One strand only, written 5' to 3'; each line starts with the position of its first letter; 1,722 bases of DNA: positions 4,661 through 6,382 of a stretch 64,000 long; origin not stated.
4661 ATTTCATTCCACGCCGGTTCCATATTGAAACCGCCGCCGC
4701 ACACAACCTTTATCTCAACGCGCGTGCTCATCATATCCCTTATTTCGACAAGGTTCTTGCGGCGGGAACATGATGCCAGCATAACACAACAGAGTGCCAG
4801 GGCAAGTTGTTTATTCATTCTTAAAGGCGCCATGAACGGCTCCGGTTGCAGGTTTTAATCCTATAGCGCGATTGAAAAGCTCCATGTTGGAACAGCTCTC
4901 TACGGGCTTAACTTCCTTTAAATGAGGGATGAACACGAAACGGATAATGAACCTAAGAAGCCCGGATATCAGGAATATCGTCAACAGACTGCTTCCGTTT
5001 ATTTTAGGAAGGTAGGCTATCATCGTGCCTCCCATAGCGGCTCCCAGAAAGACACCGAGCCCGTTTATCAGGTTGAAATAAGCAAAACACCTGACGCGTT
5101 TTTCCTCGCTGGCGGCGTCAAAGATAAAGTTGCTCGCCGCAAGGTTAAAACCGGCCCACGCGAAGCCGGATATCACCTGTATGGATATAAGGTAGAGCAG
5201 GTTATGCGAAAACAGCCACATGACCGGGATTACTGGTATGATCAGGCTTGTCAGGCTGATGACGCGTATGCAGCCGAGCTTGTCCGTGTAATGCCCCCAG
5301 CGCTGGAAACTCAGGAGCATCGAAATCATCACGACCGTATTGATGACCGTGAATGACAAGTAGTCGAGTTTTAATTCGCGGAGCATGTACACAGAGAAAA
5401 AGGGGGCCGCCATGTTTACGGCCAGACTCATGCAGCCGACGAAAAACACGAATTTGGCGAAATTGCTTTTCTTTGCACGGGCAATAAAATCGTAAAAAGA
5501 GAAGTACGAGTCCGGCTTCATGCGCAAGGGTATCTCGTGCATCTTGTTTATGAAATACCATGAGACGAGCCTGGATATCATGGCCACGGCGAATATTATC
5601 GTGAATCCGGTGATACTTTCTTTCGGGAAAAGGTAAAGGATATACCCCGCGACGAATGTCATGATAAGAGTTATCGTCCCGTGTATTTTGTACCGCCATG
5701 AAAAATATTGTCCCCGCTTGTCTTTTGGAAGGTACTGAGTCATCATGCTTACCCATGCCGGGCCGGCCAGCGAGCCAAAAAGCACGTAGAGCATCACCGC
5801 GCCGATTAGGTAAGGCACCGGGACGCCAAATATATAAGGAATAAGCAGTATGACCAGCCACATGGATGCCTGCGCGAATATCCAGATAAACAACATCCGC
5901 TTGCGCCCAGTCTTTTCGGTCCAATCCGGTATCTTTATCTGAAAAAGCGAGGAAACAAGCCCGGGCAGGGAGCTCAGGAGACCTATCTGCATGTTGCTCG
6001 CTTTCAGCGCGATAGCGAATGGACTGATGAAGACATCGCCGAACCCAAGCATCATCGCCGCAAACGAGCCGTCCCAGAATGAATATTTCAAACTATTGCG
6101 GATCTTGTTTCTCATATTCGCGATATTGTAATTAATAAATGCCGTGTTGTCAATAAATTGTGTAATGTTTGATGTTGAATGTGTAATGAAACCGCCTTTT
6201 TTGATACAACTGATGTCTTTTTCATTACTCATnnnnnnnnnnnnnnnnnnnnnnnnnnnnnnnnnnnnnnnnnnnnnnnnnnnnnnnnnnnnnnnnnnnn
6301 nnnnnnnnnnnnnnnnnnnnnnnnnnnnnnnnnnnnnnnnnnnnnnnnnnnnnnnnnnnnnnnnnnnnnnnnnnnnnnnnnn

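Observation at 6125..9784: RnfC-RnfD without RnfG/E/A/B, translationally coupled to an ion-transporter-superfamily permease and facing an ApbE flavin transferase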

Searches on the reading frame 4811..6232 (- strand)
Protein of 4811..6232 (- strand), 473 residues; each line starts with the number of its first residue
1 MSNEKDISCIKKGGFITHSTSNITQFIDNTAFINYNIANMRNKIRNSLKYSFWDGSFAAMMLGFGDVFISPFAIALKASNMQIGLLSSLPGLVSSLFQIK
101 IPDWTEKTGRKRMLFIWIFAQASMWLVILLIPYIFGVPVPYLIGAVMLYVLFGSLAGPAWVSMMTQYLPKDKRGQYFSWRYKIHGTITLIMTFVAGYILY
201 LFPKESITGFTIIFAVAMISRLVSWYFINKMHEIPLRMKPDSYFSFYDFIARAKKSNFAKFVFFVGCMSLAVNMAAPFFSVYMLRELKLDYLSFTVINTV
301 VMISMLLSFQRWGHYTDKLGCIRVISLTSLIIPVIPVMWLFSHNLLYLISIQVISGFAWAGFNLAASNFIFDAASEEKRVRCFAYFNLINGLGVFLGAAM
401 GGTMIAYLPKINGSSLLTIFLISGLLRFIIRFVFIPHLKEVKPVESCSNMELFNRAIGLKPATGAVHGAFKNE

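Call 3: search_protein_families(library=pfam, proteins=[window:4811-6232:-], max_evalue=0.01)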
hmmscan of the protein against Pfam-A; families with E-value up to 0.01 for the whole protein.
window:4811-6232:- (473 aa): 1 family
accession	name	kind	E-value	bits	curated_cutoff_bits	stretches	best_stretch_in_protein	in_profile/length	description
PF07690.21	MFS_1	-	1.1e-27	97.4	33.4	2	263-437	3-176/347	Major Facilitator Superfamily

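Call 4: search_protein_families(library=ncbifam, proteins=[window:4811-6232:-], max_evalue=0.01)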
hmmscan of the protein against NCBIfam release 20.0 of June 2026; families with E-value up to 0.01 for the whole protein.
window:4811-6232:- (473 aa): 5 families
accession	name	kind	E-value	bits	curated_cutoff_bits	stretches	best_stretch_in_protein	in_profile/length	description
NF041040.1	FslB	exception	4.5e-13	49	600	1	265-446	16-194/417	rhizoferrin export MFS transporter FslB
TIGR00880.1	2_A_01_02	superfamily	3e-07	30.6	131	1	315-436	21-139/141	multidrug resistance protein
NF012177.1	tet_MFS_42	exception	0.0012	18.2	850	1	294-407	38-150/411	tetracycline efflux MFS transporter Tet(42)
TIGR00898.1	2A0119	subfamily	0.0013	17.6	550.75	1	296-398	130-232/506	cation transport protein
TIGR00900.1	2A0121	subfamily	0.006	16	319.6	1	273-431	19-178/364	H+ Antiporter protein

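Call 55: find_homologous_proteins(query=window:4811-6115:-, max_evalue=1e-20)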
Query window:4811-6115:- (434 aa): 1098 proteins with E <= 1e-20 among 8000 candidates; the best 120 are listed.
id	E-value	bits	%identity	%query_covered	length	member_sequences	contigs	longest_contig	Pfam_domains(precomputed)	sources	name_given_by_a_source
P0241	1.4e-284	962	100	100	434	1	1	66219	PF07690.22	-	-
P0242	5.6e-217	739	73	100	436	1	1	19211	PF07690.22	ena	-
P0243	4.0e-209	713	72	100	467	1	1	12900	PF07690.22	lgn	-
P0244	6.6e-196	670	66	100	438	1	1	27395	PF07690.22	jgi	jgi:MFS family permease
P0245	3.0e-193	661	65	99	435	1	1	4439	PF07690.22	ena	-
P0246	6.0e-188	643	64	100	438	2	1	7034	PF07690.22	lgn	-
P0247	7.5e-175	600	61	100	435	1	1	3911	PF07690.22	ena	-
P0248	1.6e-166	573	60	100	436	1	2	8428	PF07690.22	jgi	jgi:MFS family permease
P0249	1.2e-165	570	62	97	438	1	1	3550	PF07690.22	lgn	-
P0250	5.1e-165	568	57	100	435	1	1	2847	PF07690.22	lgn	-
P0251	9.6e-165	567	60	97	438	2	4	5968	PF12832.14,PF07690.22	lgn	-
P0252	4.1e-164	565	59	100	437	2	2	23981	PF12832.14,PF07690.22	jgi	jgi:MFS family permease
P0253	4.0e-163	562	58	100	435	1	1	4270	PF12832.14,PF07690.22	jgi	jgi:MFS family permease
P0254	4.5e-163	561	58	100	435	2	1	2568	PF07690.22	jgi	jgi:MFS family permease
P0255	7.6e-160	551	59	100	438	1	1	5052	PF07690.22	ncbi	ncbi:MAG: MFS transporter [Endomicrobiales bacterium]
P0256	7.1e-157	541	57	100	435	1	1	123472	PF12832.14,PF07690.22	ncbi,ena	-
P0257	9.1e-157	541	59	97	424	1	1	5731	PF12832.14,PF07690.22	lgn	-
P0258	7.1e-156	538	58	97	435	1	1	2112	PF07690.22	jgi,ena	-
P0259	3.0e-155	536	56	97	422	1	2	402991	PF00083.31,PF12832.14,PF07690.22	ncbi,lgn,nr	ncbi:MAG: MFS transporter [Elusimicrobia bacterium]|nr:MFS transporter [Elusimicrobiota bacterium]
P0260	1.8e-154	533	56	97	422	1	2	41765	PF00083.31,PF12832.14,PF07690.22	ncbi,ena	-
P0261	3.2e-154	532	58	95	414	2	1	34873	PF07690.22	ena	-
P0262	1.6e-152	527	55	100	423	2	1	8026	PF07690.22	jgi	-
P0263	1.9e-150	520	56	99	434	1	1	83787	PF07690.22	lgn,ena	-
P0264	1.1e-147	511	57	95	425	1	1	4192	PF12832.14,PF07690.22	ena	-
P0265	1.7e-141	490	55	95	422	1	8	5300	PF12832.14,PF07690.22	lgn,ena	-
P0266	5.5e-141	489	53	97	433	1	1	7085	PF00083.31,PF07690.22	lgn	-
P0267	1.9e-140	487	52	100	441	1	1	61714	PF07690.22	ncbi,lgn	ncbi:MAG: MFS transporter [Elusimicrobiota bacterium]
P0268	1.1e-139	484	51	100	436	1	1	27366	PF07690.22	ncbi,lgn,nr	ncbi:MAG: MFS transporter [Endomicrobiales bacterium]|nr:MFS transporter [Endomicrobiales bacterium]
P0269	9.9e-139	481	52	98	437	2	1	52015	PF12832.14,PF07690.22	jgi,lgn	-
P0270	5.1e-136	472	52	98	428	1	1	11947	PF12832.14,PF07690.22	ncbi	ncbi:MAG: MFS transporter [Endomicrobiia bacterium]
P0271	3.8e-134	466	51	100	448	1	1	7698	PF12832.14,PF07690.22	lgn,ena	-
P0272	5.2e-134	466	51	95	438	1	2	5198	PF07690.22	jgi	jgi:MFS family permease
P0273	3.0e-132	460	49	99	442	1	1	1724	PF07690.22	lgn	-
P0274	1.0e-131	458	49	99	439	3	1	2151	PF07690.22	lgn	-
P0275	1.3e-131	458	49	98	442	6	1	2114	PF12832.14,PF07690.22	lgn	-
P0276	6.5e-131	455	50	97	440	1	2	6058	PF07690.22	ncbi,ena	-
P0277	2.2e-129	450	51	97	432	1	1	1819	PF07690.22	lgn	-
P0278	2.9e-129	450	50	97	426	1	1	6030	PF07690.22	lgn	-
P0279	1.0e-126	442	47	97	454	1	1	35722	PF12832.14,PF07690.22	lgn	-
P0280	6.1e-126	439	50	97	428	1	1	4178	PF12832.14,PF07690.22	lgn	-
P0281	1.2e-125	438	47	100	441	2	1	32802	PF05977.20,PF12832.14,PF07690.22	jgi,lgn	jgi:MFS family permease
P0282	1.7e-125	438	46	98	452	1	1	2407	PF12832.14,PF07690.22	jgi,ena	-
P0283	4.2e-125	436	46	99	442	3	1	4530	PF07690.22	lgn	-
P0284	4.8e-125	436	49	97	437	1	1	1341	PF12832.14,PF07690.22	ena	-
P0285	8.8e-125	435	45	97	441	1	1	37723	PF07690.22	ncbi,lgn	-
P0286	1.1e-124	435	46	97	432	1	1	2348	PF07690.22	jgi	jgi:MFS family permease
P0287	1.7e-124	434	47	99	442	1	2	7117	PF12832.14,PF07690.22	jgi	jgi:MFS family permease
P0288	1.8e-124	434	47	97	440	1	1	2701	PF07690.22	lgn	-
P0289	3.2e-124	433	45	99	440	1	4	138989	PF12832.14,PF07690.22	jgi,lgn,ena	jgi:MFS family permease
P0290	6.3e-124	432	45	99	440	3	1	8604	PF12832.14,PF07690.22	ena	-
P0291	9.9e-124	432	47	100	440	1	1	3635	PF07690.22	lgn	-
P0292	1.6e-123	431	46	97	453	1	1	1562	PF12832.14,PF07690.22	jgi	jgi:MFS family permease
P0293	1.9e-123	431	47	97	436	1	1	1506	PF07690.22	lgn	-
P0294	2.0e-123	431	48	97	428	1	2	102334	PF07690.22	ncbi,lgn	-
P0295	2.6e-123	430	48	98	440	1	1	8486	PF07690.22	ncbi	-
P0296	2.6e-123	430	48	97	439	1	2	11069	PF12832.14,PF07690.22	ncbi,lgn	-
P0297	3.4e-123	430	46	99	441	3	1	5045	PF12832.14,PF07690.22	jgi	-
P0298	1.5e-122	428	48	97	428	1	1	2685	PF07690.22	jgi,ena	-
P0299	4.8e-122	426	47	96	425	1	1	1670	PF07690.22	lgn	-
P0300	1.3e-121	425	46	99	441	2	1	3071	PF12832.14,PF07690.22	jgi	jgi:MFS family permease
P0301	4.0e-121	423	47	97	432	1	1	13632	PF07690.22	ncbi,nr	ncbi:MAG: MFS transporter [Candidatus Omnitrophica bacterium]|nr:MFS transporter [Candidatus Omnitro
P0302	5.2e-121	423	46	97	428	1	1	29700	PF07690.22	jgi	jgi:MFS family permease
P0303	1.1e-120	422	47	93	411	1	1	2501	PF07690.22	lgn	-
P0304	1.4e-120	421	46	98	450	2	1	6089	PF12832.14,PF07690.22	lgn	-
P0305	2.3e-120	421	46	97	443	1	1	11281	PF12832.14,PF07690.22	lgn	-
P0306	1.3e-119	418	45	98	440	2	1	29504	PF12832.14,PF07690.22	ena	-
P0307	1.3e-119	418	46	97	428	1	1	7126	PF07690.22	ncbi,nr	ncbi:MAG: MFS transporter [Candidatus Omnitrophica bacterium]|nr:MFS transporter [Candidatus Omnitro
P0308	1.6e-119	418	48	92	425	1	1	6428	PF12832.14,PF07690.22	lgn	-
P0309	2.1e-119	417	45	99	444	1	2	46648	PF07690.22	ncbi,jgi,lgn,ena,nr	ncbi:MAG TPA: MFS transporter [Patescibacteria group bacterium]|nr:MFS transporter [Patescibacteria 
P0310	3.2e-119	417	48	98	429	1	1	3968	PF07690.22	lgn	-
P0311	4.9e-119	416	47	99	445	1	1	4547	PF07690.22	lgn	-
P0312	5.1e-119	416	46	97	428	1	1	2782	PF07690.22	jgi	jgi:MFS family permease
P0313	5.8e-119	416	47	97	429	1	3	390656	PF07690.22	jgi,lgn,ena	-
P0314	6.1e-119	416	45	99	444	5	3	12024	PF13347.13,PF07690.22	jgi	jgi:MFS family permease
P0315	6.4e-119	416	47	97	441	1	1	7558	PF07690.22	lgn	-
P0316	9.4e-119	415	45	99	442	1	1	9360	PF07690.22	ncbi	ncbi:MAG: MFS transporter [Candidatus Omnitrophota bacterium]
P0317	1.2e-118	415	46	97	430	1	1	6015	PF07690.22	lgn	-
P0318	1.2e-118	415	46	99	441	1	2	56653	PF07690.22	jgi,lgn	jgi:MFS family permease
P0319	2.2e-118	414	46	97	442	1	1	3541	PF07690.22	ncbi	-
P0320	3.1e-118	414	46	97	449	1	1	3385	PF07690.22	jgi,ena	-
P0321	4.7e-118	413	46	99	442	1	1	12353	PF07690.22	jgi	jgi:MFS family permease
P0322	4.8e-118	413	46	94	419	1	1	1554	PF12832.14,PF07690.22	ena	-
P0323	5.5e-118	413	56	73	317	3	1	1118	PF07690.22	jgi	jgi:MFS family permease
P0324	2.9e-117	410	46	97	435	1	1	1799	PF07690.22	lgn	-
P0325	2.9e-117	410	46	97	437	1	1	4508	PF12832.14,PF07690.22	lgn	-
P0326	8.5e-117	409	46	97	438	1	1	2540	PF07690.22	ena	-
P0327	1.9e-116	408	45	97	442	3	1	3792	PF05977.20,PF12832.14,PF07690.22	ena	-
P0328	2.4e-116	407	45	99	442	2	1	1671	PF12832.14,PF07690.22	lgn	-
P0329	4.8e-116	406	44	98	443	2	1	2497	PF07690.22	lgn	-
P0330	6.1e-116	406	44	100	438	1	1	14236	PF07690.22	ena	-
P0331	8.2e-116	406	44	98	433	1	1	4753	PF07690.22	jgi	jgi:MFS family permease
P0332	9.4e-116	405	46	97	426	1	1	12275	PF12832.14,PF07690.22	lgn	-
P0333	2.1e-115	404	45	93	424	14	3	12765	PF12832.14,PF07690.22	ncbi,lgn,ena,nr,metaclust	ncbi:MAG: hypothetical protein A3G37_01050 [Omnitrophica WOR_2 bacterium RIFCSPLOWO2_12_FULL_46_30]|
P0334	4.0e-115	403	47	96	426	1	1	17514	PF12832.14,PF07690.22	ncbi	-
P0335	5.0e-115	403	44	97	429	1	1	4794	PF07690.22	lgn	-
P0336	6.3e-115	403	48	85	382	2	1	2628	PF07690.22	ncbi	ncbi:MAG: MFS transporter, partial [Nitrososphaerota archaeon]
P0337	6.7e-115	403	45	96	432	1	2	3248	PF07690.22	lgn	-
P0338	6.9e-115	403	48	93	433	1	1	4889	PF07690.22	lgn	-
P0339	6.9e-115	403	46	97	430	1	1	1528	PF07690.22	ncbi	-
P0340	1.6e-114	401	46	97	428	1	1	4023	PF07690.22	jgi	jgi:MFS family permease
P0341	2.0e-114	401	46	97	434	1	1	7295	PF07690.22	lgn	-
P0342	2.6e-114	401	49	92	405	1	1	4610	PF07690.22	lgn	-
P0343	4.5e-114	400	47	93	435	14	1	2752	PF07690.22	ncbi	-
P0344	7.5e-114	399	46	93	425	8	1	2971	PF07690.22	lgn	-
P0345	1.4e-113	398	46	95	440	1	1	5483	PF12832.14,PF07690.22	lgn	-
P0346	2.1e-113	398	45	94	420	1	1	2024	PF12832.14,PF07690.22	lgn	-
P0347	2.4e-113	398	46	97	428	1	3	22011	PF05977.20,PF07690.22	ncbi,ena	-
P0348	3.0e-113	397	43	100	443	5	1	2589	PF12832.14,PF07690.22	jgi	-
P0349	3.1e-113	397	45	97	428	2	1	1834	PF07690.22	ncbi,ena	-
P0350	5.9e-113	396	46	97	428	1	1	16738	PF07690.22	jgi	jgi:MFS family permease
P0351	6.0e-113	396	46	97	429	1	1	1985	PF07690.22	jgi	jgi:MFS family permease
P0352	9.2e-113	396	42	97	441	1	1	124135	PF12832.14,PF07690.22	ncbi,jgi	jgi:MFS family permease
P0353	1.1e-112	395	46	92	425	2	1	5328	PF07690.22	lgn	-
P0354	1.1e-112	395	46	97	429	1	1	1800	PF07690.22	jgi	jgi:MFS family permease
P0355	1.3e-112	395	44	97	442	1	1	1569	PF12832.14,PF07690.22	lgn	-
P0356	2.0e-112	394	42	100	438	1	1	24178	PF07690.22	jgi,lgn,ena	-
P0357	5.1e-112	393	45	97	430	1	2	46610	PF13347.13,PF12832.14,PF07690.22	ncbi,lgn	-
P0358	1.0e-111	392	45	96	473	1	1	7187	PF12832.14,PF07690.22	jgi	jgi:MFS family permease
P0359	1.9e-111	391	45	97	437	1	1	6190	PF07690.22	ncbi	-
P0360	3.2e-111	390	41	97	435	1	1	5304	PF07690.22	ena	-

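Call 56: find_encoding_contigs(protein=P0243, flank=10000, max_places=2)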
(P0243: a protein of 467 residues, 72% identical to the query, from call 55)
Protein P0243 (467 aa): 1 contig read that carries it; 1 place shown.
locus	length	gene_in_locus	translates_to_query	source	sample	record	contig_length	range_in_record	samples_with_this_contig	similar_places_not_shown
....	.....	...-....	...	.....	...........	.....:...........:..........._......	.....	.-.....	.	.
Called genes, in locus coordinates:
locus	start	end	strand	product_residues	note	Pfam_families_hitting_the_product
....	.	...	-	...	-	?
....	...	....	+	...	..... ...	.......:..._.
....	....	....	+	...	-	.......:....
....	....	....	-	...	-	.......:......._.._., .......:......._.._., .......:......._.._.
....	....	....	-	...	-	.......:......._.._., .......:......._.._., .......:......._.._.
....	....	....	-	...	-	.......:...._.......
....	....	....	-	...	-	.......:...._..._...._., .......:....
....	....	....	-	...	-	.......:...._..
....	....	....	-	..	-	-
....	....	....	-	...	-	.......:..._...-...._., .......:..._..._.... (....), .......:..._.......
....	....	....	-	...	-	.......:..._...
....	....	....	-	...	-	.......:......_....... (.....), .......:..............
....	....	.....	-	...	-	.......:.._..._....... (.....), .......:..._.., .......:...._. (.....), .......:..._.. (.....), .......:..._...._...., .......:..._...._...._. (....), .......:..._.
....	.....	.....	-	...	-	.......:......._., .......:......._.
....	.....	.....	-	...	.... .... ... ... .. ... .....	?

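Call 57: find_encoding_contigs(protein=P0259, flank=10000, max_places=1)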
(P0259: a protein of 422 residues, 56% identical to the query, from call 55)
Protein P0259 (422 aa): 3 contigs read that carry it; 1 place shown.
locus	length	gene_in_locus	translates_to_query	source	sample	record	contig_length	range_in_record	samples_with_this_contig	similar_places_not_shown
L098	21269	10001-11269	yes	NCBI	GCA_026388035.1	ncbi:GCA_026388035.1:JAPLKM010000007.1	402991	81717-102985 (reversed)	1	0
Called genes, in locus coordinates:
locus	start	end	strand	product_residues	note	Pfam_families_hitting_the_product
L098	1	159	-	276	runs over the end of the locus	PF19335:HMBD, PF25954:Beta-barrel_RND_2, PF25975:CzcB_C, PF25989:YknX_C (weak)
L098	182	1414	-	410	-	PF02321:OEP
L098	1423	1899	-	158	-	-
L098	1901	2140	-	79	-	PF13828:DUF4190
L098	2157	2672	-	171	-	PF13490:zf-HC2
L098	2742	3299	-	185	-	PF04542:Sigma70_r2, PF08281:Sigma70_r4_2, PF04545:Sigma70_r4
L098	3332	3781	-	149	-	PF02082:Rrf2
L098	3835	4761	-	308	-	PF00291:PALP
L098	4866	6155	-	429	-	PF01053:Cys_Met_Meta_PP, PF00155:Aminotran_1_2, PF01041:DegT_DnrJ_EryC1, PF00266:Aminotran_5 (weak)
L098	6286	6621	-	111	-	PF00381:PTS-HPr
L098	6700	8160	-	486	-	PF13472:Lipase_GDSL_2 (faint)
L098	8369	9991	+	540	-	PF03485:Arg_tRNA_synt_N, PF00750:tRNA-synt_1d, PF05746:DALR_1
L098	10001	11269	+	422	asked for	PF12832:MFS_1_like (faint), PF07690:MFS_1, PF00083:Sugar_tr (weak), PF07690:MFS_1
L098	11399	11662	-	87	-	-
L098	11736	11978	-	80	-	PF12728:HTH_17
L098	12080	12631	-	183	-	PF00929:RNase_T, PF13482:RNase_H_2 (faint)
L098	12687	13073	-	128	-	PF03013:Pyr_excise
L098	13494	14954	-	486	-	PF02366:PMT (weak), PF13231:PMT_2 (weak)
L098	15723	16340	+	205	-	PF08279:HTH_11 (faint), PF01909:NTP_transf_2, PF18765:Polbeta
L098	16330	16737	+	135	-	-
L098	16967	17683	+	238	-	PF00149:Metallophos, PF12850:Metallophos_2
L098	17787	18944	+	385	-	PF13506:Glyco_transf_21, PF13641:Glyco_tranf_2_3 (faint), PF13632:Glyco_trans_2_3 (weak)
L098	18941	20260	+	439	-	PF00483:NTP_transferase, PF24894:Hexapep_GlmU, PF25247:LbH_GLGC, PF25087:GMPPB_C (faint)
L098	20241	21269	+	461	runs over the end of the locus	PF22053:DUF6938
